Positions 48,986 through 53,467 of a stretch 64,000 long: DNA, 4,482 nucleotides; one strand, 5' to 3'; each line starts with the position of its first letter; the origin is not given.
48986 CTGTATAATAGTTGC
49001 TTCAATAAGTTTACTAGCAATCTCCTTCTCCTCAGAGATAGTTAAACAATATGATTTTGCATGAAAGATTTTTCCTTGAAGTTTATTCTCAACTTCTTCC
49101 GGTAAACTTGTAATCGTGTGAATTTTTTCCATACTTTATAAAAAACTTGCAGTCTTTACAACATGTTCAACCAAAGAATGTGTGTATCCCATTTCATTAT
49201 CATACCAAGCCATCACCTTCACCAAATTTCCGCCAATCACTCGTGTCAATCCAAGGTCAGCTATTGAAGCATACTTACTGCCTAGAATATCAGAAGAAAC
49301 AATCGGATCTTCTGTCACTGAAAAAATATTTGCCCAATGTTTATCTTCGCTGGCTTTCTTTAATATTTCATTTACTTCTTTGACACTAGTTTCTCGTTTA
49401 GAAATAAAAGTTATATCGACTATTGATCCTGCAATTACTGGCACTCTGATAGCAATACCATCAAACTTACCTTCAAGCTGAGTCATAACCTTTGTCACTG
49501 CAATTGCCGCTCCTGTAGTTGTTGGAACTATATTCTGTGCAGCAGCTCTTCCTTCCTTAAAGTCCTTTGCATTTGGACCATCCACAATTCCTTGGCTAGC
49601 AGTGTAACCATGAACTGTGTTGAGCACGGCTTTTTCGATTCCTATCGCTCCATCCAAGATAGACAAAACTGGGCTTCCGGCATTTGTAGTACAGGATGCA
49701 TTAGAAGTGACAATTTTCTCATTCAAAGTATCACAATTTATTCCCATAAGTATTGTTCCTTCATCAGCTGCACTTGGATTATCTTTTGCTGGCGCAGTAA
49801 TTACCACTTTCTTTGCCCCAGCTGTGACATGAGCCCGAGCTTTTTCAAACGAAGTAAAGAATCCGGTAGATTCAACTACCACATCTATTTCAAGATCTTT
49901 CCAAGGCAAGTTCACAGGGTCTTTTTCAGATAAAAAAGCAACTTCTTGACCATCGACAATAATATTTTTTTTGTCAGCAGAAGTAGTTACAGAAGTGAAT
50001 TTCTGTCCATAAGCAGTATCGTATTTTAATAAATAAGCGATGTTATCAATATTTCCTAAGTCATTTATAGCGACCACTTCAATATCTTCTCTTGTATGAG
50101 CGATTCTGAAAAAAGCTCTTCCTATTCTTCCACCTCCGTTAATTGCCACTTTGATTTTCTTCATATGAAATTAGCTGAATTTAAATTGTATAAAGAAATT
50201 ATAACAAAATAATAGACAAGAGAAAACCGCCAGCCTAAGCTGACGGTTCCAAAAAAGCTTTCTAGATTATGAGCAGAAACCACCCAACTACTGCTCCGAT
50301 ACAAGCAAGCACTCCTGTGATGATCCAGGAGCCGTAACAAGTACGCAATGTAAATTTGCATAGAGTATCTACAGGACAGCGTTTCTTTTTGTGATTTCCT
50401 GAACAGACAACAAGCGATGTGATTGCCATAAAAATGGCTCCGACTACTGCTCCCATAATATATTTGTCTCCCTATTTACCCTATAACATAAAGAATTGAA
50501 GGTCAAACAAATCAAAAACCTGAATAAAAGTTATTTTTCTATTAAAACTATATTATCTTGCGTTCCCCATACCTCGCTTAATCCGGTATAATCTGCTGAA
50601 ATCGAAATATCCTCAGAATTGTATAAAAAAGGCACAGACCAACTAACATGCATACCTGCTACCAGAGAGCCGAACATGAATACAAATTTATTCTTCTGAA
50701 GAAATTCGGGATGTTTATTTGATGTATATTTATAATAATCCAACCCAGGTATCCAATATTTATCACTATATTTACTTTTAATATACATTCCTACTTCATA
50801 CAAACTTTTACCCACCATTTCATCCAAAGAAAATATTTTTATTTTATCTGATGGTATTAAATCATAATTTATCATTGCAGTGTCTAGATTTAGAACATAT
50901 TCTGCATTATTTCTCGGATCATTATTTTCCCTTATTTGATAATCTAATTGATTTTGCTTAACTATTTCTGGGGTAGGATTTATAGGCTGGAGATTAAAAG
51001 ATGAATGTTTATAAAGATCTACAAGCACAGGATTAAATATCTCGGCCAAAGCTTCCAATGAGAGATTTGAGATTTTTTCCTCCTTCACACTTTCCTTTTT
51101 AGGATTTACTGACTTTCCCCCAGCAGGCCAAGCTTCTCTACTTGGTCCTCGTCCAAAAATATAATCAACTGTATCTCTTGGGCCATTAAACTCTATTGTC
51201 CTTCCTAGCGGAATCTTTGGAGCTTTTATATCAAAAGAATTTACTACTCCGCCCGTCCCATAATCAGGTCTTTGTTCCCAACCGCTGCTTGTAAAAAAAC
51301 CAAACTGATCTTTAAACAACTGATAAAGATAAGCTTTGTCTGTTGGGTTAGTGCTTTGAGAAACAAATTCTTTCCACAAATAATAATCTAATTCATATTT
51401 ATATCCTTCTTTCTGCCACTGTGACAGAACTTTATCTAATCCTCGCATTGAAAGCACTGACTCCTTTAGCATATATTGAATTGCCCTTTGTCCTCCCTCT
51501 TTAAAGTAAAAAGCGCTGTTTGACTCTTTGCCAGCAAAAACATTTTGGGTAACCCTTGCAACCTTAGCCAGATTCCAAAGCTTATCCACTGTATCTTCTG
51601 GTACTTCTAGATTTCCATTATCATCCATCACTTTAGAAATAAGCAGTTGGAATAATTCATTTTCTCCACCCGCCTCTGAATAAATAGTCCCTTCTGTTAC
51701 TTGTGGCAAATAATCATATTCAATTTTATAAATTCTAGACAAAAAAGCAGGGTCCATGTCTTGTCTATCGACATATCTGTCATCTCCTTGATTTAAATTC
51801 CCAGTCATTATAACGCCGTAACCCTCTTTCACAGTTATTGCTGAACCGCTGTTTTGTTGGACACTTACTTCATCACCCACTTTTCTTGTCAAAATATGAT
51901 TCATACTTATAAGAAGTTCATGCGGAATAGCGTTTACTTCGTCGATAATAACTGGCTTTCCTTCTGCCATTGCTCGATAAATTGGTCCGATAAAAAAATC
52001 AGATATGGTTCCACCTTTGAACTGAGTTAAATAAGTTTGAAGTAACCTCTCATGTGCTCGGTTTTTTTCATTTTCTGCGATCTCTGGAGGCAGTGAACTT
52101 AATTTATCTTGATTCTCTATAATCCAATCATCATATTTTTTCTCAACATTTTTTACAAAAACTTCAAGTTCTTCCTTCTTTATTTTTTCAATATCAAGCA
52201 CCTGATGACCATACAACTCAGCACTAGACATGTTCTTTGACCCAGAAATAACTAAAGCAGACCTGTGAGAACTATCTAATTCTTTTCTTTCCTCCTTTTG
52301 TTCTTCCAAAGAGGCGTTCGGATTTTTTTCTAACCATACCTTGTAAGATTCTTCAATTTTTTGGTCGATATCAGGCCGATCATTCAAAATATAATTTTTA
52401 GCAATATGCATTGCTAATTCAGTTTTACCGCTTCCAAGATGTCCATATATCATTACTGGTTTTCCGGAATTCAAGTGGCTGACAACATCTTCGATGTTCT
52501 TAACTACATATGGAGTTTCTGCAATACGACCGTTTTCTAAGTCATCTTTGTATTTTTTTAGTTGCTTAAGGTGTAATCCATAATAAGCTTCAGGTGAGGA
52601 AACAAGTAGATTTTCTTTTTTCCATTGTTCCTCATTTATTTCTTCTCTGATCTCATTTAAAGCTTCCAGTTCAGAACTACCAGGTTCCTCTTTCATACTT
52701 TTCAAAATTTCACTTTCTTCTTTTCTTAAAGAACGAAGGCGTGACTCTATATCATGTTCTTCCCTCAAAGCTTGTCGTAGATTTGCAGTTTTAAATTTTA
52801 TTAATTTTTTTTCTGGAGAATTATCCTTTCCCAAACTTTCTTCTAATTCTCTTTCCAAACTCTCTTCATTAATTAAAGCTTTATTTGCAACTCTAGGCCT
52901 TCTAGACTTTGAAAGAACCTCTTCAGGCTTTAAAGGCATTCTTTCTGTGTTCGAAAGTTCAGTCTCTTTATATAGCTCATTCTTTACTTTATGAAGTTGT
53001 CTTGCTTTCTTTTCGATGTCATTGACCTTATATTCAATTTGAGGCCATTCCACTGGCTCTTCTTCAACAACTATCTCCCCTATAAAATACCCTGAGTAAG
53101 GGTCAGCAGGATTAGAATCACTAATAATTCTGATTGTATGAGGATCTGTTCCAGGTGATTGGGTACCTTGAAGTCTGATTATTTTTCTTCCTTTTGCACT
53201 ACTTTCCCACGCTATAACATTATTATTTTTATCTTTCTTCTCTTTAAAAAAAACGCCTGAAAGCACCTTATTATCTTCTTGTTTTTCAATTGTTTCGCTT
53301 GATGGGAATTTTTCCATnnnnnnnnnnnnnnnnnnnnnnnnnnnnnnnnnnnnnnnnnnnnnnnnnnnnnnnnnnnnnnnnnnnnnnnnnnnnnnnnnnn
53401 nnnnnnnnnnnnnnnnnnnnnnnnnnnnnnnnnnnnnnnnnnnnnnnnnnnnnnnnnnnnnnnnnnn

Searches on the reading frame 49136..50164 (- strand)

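Call 9: search_protein_families(library=pfam, proteins=[window:49136-50164:-], max_evalue=0.01)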
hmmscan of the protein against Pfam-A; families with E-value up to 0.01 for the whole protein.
window:49136-50164:- (342 aa): 2 families
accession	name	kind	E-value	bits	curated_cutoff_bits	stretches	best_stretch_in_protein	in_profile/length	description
PF02800.25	Gp_dh_C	-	1.2e-52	178.1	24.4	1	165-321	3-158/158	Glyceraldehyde 3-phosphate dehydrogenase, C-terminal domain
PF00044.30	Gp_dh_N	-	4.2e-34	117.3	31.7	1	4-105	1-100/101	Glyceraldehyde 3-phosphate dehydrogenase, NAD binding domain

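Call 10: search_protein_families(library=ncbifam, proteins=[window:49136-50164:-], max_evalue=0.01)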
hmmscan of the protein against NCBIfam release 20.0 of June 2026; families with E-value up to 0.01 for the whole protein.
window:49136-50164:- (342 aa): 11 families
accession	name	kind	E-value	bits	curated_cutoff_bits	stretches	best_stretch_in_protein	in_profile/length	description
TIGR01534.1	GAPDH-I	equivalog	6.1e-111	370.8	367.2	1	5-332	1-329/330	type I glyceraldehyde-3-phosphate dehydrogenase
NF005830.0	PRK07729.1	equivalog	8.8e-98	327.3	546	1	3-337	2-329/343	glyceraldehyde-3-phosphate dehydrogenase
NF005641.0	PRK07403.1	equivalog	8.9e-91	304.6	616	1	4-333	2-327/337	type I glyceraldehyde-3-phosphate dehydrogenase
NF011954.0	PRK15425.1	equivalog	2.4e-85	286.5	662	1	4-335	3-326/331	glyceraldehyde-3-phosphate dehydrogenase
NF033735.1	G3PDH_Arsen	exception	8.4e-83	278.5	450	1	6-333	1-321/323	ArsJ-associated glyceraldehyde-3-phosphate dehydrogenase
TIGR01532.1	E4PD_g-proteo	equivalog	4.6e-78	262.8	530.55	1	5-330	1-322/325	erythrose-4-phosphate dehydrogenase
NF010058.0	PRK13535.1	equivalog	6e-77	259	539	1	3-334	2-329/339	erythrose-4-phosphate dehydrogenase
NF006512.0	PRK08955.1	equivalog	1.1e-72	245.1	563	1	3-337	2-329/334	glyceraldehyde-3-phosphate dehydrogenase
NF006139.0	PRK08289.1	equivalog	4.9e-63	213.4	431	1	5-336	130-467/480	glyceraldehyde-3-phosphate dehydrogenase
NF011456.0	PRK14874.1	equivalog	1.6e-05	24.1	223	0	224-272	228-276/346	aspartate-semialdehyde dehydrogenase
TIGR01296.1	asd_B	equivalog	9.4e-05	21.7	324.2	0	224-272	224-272/339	aspartate-semialdehyde dehydrogenase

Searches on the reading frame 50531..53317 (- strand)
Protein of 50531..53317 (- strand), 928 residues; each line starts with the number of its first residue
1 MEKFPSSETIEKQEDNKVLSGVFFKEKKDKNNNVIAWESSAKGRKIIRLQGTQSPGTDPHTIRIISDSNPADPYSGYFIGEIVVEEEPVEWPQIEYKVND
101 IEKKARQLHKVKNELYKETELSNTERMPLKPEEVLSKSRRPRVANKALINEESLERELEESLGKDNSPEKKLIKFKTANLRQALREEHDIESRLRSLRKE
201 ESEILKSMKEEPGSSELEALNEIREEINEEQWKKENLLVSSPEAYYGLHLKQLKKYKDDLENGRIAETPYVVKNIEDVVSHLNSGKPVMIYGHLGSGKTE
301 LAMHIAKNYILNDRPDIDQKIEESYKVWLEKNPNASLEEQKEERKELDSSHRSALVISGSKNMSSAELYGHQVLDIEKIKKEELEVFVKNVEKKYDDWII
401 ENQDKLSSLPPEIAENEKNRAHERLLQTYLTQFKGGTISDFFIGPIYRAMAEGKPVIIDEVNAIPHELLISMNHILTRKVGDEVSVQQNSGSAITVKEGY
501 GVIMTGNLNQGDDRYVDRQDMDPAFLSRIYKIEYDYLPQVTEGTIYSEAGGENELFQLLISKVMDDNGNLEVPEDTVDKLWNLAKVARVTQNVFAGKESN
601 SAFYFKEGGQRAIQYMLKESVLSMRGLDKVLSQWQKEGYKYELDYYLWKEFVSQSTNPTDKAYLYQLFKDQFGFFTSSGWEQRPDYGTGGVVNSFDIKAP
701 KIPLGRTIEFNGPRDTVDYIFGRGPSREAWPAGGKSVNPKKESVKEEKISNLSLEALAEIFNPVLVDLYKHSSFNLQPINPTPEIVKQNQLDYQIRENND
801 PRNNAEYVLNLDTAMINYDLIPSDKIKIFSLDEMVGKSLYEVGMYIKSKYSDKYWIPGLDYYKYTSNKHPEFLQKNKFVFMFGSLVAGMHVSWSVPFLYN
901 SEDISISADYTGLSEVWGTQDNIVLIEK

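Call 9: search_protein_families(library=pfam, proteins=[window:50531-53317:-], max_evalue=0.01)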
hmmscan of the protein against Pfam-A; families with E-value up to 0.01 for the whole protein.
window:50531-53317:- (928 aa): 5 families
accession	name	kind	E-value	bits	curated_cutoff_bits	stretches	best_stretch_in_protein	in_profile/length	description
PF07728.20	AAA_5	-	2.9e-08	34.2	22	1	420-528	37-138/139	AAA domain (dynein-related subfamily)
PF20720.3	nSTAND3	-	1.8e-05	25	27.2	1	273-330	5-63/155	Novel STAND NTPase 3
PF01637.24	ATPase_2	-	0.00056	20.2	33.2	1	280-393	13-96/225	ATPase domain predominantly from Archaea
PF04851.21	ResIII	-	0.00064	20.1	22.5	1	272-372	9-115/164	Type III restriction enzyme, res subunit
PF00005.33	ABC_tran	-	0.0085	17.1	25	0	277-313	3-38/137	ABC transporter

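Call 10: search_protein_families(library=ncbifam, proteins=[window:50531-53317:-], max_evalue=0.01)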
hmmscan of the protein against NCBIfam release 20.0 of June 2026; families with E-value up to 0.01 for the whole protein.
window:50531-53317:- (928 aa): 3 families
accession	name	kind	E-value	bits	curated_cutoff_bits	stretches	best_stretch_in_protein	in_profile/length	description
TIGR02640.1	gas_vesic_GvpN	equivalog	2.1e-07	30.7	266.8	1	272-309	8-45/262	gas vesicle protein GvpN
NF004066.1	PRK05580.1-3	equivalog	0.0043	15.4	813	1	127-313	128-299/788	primosomal protein N'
NF010170.0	PRK13651.1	equivalog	0.0048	15.9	432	0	267-322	15-69/308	cobalt transporter ATP-binding subunit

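Call 18: search_protein_families(library=padloc, proteins=[window:50531-53317:-], max_evalue=0.01)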
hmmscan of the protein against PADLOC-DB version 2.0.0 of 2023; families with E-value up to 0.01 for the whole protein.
window:50531-53317:- (928 aa): 3 families
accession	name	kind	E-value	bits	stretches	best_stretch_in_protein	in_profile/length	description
PDLC04140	mad8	-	2.1e-05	22.2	1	274-313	16-55/314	mads_8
PDLC02335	AbiLi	-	0.00037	17.7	1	172-470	50-213/326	AbiLi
PDLC02195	IetA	-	0.003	14.9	1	285-308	137-160/395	-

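Call 56: find_homologous_proteins(query=window:50531-53317:-)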
Query window:50531-53317:- (928 aa): 232 proteins with E <= 0.001 among 8000 candidates; the best 120 are listed.
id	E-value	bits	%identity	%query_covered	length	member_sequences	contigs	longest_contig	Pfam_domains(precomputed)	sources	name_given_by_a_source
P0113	0.0e+0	1149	58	96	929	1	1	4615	PF07728.21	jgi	-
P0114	0.0e+0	1130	57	97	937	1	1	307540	PF07728.21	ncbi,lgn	-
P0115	0.0e+0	1015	62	79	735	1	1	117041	PF07728.21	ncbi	-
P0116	2.6e-298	1010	61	79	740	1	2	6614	PF07728.21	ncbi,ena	-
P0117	3.8e-298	1010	62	79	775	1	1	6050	PF07728.21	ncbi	-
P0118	3.1e-278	944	58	79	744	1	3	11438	PF07728.21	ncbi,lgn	-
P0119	1.6e-266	905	58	77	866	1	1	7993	PF07728.21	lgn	-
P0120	4.1e-242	825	52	78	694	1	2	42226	PF07728.21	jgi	jgi:MoxR-like ATPase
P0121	7.3e-240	817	58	73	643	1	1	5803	PF07728.21,PF20720.4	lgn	-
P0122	2.3e-233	796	59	69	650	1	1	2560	PF07728.21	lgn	-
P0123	2.0e-232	792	52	80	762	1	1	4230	PF07728.21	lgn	-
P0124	1.3e-231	790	55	74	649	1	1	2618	PF07728.21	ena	-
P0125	1.0e-229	783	57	69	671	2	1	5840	PF07728.21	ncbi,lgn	ncbi:MAG: AAA family ATPase [Candidatus Woesearchaeota archaeon]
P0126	1.2e-229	783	55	72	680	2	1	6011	PF07728.21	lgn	-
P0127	3.0e-229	782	55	72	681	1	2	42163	PF07728.21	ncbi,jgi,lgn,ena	-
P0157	1.0e-214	734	49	79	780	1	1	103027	PF07728.21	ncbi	-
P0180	6.5e-205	701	47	78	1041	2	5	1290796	PF07728.21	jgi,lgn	jgi:MoxR-like ATPase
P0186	1.1e-202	694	51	69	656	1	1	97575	PF07728.21,PF20720.4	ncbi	-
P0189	2.4e-202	693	47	77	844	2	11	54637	PF07728.21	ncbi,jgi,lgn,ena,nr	ncbi:hypothetical protein A3D73_02905 [Candidatus Uhrbacteria bacterium RIFCSPHIGHO2_02_FULL_60_44]|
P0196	8.0e-201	688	46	79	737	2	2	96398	PF07728.21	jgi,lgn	jgi:MoxR-like ATPase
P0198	1.6e-200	687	48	69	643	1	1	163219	PF07728.21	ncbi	-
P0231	3.5e-188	646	44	70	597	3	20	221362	PF07728.21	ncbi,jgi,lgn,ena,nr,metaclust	ncbi:MAG: hypothetical protein US57_C0006G0027 [Candidatus Moranbacteria bacterium GW2011_GWC2_37_73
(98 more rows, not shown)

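Call 58: find_encoding_contigs(protein=P0120, flank=4000, max_places=1)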
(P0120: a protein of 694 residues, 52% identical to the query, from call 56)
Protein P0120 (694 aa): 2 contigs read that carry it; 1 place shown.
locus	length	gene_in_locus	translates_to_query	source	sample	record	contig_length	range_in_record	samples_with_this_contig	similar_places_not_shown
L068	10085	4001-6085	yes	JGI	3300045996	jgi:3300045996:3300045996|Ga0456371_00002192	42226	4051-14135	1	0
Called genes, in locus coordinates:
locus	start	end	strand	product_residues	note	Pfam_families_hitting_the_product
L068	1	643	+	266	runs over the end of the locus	-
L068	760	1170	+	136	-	-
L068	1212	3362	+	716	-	-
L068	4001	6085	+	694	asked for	PF07728:AAA_5 (weak)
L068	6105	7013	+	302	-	PF03724:META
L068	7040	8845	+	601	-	PF05708:Peptidase_C92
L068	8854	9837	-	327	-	PF00487:FA_desaturase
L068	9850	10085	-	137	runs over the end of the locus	-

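Call 59: find_encoding_contigs(protein=P0189, flank=4000, max_places=1)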
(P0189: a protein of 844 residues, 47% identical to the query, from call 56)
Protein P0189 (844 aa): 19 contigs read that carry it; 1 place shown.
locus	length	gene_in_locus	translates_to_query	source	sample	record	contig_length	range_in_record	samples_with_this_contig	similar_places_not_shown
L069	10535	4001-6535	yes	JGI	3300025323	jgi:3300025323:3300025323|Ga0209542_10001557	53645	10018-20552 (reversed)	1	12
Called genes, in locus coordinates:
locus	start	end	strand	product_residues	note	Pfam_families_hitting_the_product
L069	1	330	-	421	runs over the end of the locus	PF03952:Enolase_N, PF00113:Enolase_C, PF13378:MR_MLE_C (faint)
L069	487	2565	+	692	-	-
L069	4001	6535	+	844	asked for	PF07728:AAA_5 (weak)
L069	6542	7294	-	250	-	PF04402:SIMPL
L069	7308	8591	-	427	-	PF00162:PGK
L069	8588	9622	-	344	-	PF00044:Gp_dh_N, PF02800:Gp_dh_C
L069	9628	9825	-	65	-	-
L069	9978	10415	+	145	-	PF01541:GIY-YIG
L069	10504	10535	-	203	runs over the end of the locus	PF00889:EF_TS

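Call 60: find_encoding_contigs(protein=P0180, flank=4000, max_places=1)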
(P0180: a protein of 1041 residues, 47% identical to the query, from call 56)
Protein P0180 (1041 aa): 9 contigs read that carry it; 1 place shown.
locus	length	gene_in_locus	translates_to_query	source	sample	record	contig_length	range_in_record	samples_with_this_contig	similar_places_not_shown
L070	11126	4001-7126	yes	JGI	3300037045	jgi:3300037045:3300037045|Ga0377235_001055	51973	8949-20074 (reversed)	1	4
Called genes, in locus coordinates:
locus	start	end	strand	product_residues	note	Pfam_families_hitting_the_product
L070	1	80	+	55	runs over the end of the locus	-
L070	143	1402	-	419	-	PF03952:Enolase_N, PF07476:MAAL_C (faint), PF00113:Enolase_C, PF13378:MR_MLE_C (weak)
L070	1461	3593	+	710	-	-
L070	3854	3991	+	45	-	-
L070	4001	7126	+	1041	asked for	PF07728:AAA_5 (weak)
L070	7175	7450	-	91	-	PF18898:DUF5654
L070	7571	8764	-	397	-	PF00162:PGK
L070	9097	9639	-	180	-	-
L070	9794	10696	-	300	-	PF00149:Metallophos, PF12850:Metallophos_2 (faint)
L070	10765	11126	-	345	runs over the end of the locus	PF00044:Gp_dh_N, PF02800:Gp_dh_C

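Call 61: find_encoding_contigs(protein=P0196, flank=4000, max_places=1)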
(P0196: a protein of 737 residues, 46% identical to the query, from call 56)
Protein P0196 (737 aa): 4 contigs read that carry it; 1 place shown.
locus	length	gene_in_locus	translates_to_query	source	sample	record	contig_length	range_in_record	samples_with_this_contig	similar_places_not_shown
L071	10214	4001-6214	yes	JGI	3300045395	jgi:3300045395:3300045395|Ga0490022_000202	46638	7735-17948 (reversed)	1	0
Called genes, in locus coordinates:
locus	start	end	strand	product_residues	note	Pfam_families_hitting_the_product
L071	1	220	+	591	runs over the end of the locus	PF01411:tRNA-synt_2c, PF07973:tRNA_SAD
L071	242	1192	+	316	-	-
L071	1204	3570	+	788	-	-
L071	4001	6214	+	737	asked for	PF07728:AAA_5 (weak)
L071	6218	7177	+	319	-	-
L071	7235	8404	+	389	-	-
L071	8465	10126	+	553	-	-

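Call 62: find_encoding_contigs(protein=P0157, flank=4000, max_places=1)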
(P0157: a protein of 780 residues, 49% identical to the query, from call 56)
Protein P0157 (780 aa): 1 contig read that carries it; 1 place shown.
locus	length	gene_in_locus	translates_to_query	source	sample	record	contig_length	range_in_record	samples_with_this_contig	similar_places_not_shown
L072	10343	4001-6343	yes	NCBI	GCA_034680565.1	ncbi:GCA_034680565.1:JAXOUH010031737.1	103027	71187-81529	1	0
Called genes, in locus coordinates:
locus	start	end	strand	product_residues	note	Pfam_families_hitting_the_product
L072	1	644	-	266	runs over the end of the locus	-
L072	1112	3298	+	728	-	-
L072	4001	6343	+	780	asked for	PF07728:AAA_5 (faint)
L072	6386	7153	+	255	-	PF01978:TrmB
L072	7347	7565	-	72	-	-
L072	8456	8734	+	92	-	-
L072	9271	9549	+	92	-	-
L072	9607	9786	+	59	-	-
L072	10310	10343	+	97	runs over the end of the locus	-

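Call 63: find_encoding_contigs(protein=P0186, flank=4000, max_places=1)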
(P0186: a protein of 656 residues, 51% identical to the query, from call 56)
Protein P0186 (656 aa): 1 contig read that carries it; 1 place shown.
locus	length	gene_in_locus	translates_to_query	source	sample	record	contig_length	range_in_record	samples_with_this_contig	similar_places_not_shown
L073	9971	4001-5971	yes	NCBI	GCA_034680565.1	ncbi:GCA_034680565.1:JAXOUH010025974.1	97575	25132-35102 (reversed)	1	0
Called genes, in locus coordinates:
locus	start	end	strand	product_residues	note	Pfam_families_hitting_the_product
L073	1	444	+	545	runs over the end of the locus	PF00118:Cpn60_TCP1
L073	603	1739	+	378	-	-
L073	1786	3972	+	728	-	-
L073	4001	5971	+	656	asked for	PF20720:nSTAND3 (faint), PF07728:AAA_5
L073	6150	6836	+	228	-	-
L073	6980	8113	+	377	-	PF03462:PCRF, PF00472:RF-1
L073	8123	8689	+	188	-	PF14378:PAP2_3 (faint), PF01569:PAP2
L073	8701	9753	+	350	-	PF00483:NTP_transferase, PF12804:NTP_transf_3 (faint), PF22640:ManC_GMP_beta-helix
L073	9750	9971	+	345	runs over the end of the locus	PF02618:YceG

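Call 64: find_encoding_contigs(protein=P0198, flank=4000, max_places=1)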
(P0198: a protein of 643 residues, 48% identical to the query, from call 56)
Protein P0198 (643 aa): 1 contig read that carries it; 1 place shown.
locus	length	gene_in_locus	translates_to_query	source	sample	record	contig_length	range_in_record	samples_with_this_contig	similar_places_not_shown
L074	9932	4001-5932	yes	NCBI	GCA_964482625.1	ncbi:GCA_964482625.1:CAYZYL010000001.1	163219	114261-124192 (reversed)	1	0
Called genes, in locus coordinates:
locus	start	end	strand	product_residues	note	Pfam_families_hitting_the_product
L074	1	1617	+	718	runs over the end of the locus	-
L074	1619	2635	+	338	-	-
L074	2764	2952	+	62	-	-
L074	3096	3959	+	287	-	-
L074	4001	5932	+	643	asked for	PF07728:AAA_5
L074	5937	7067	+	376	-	PF00390:malic, PF00208:ELFV_dehydrog (weak), PF03949:Malic_M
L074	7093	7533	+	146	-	PF01894:YjbQ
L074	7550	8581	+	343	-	PF02618:YceG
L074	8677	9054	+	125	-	-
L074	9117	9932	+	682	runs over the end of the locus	PF02518:HATPase_c, PF00204:DNA_gyraseB, PF01751:Toprim, PF00986:DNA_gyraseB_C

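Call 65: find_encoding_contigs(protein=P0231, flank=4000, max_places=1)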
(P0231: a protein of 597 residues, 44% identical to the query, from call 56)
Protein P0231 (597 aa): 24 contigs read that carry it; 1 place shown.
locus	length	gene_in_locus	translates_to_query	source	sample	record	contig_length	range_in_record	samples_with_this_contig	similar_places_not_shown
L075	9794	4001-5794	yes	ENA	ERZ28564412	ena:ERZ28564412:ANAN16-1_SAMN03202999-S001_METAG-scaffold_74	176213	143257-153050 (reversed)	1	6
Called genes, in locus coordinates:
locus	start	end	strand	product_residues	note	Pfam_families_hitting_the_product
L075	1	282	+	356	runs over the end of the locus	PF00348:polyprenyl_synt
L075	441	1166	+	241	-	PF01255:Prenyltransf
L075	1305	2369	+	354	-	PF00085:Thioredoxin (faint)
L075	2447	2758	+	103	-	PF00085:Thioredoxin, PF13098:Thioredoxin_2 (weak), PF13192:Thioredoxin_3 (weak)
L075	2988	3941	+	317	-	-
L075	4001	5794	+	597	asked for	PF07728:AAA_5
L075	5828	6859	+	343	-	PF13310:Virulence_RhuM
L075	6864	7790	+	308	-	PF00890:FAD_binding_2 (faint), PF01266:DAO (faint), PF03486:HI0933_like (faint), PF07992:Pyr_redox_2, PF13738:Pyr_redox_3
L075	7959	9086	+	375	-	PF00390:malic, PF00208:ELFV_dehydrog (weak), PF00899:ThiF (faint), PF03949:Malic_M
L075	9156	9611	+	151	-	PF01894:YjbQ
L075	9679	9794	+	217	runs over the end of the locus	PF01135:PCMT, PF00398:RrnaAD (weak), PF01189:Methyltr_RsmB-F (weak), PF01209:Ubie_methyltran (weak), PF13847:Methyltransf_31 (weak), PF13649:Methyltransf_25 (weak)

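Call 108: search_protein_families(library=pfam, proteins=[L074:1619-2635:+, L074:3096-3959:+, L075:2988-3941:+], max_evalue=0.01)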
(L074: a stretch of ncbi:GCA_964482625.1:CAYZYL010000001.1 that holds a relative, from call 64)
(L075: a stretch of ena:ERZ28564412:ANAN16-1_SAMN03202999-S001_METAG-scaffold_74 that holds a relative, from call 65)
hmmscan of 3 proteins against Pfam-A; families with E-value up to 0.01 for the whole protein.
L074:1619-2635:+ (338 aa): 0 families

L074:3096-3959:+ (287 aa): 2 families
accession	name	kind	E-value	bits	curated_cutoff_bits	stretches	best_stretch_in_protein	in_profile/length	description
PF15902.12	Sortilin-Vps10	-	0.0026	17.1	33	1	143-221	5-86/446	Sortilin, neurotensin receptor 3,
PF18801.6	RapH_N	-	0.0043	17.4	27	1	27-53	16-42/62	response regulator aspartate phosphatase H, N terminal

L075:2988-3941:+ (317 aa): 0 families

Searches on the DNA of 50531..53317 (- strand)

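Call 68: search_rna_families(sources=[L072, L068, L070, L071], threshold=gathering)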
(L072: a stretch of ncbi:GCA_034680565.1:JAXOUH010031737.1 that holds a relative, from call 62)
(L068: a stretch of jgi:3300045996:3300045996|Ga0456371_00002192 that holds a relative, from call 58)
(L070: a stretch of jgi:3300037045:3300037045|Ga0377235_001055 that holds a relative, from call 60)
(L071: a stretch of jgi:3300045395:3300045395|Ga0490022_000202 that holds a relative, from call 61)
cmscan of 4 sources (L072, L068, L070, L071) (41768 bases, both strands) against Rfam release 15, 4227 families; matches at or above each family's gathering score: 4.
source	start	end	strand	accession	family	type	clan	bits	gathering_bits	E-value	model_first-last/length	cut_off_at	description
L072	721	793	+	RF00005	tRNA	Gene; tRNA;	CL00001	69.1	29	3.5e-13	1-71/71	no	tRNA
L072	8070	8205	+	RF00023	tmRNA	Gene;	CL00001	65.5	47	1.7e-23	1-374/374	no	transfer-messenger RNA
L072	823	896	+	RF00005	tRNA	Gene; tRNA;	CL00001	60.1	29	1.1e-10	1-71/71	no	tRNA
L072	914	999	+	RF00005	tRNA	Gene; tRNA;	CL00001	53.5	29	7.3e-09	1-71/71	no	tRNA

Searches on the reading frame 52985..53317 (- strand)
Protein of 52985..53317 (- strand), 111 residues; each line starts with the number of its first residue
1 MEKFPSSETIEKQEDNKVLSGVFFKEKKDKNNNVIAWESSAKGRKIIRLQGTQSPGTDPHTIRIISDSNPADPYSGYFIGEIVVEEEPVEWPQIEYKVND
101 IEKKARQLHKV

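Call 55: find_homologous_proteins(query=window:52985-53317:-, max_evalue=0.01)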
Query seq(111 aa): 2 candidates shared short words with the query, none scored E <= 0.01.
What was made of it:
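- Tried and rejected: It found nothing (call 55).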
